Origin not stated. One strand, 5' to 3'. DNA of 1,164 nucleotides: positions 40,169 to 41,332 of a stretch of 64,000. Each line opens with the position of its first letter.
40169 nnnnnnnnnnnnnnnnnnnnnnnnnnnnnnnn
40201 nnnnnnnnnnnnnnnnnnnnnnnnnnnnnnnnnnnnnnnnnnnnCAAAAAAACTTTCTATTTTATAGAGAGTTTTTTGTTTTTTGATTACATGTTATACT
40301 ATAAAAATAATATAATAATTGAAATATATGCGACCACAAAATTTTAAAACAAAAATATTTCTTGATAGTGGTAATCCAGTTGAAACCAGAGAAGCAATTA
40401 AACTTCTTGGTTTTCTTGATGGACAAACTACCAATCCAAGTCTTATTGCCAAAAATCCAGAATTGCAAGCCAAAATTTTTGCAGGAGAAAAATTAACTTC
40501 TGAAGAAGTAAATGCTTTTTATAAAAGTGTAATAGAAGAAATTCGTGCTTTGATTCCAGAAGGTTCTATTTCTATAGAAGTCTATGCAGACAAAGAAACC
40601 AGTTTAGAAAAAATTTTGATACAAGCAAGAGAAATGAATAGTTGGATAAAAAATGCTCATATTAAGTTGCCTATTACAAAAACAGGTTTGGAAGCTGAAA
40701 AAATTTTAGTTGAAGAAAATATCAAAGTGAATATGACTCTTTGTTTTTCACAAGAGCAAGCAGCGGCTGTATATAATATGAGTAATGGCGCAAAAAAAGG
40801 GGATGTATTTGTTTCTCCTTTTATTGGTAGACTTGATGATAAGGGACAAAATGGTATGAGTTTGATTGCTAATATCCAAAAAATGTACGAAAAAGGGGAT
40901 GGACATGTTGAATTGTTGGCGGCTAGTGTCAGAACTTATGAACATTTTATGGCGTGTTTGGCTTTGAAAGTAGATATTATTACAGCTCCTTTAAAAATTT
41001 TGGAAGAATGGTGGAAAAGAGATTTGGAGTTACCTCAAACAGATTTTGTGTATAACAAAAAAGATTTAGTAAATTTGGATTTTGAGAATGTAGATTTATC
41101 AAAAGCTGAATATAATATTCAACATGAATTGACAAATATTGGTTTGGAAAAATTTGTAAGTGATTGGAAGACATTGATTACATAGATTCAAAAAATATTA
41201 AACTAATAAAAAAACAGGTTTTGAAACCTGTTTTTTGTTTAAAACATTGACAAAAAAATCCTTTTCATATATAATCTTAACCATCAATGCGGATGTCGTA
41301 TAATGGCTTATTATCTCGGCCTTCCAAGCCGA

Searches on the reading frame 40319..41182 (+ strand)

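Call 86: search_protein_families(library=pfam, proteins=[window:40319-41182:+], max_evalue=0.001)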
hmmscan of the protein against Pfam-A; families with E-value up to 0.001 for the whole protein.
window:40319-41182:+ (288 aa): 1 family
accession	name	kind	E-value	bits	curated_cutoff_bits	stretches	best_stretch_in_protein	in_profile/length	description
PF00923.25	TAL_FSA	-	1.7e-45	156.1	27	1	13-286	1-281/285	Transaldolase/Fructose-6-phosphate aldolase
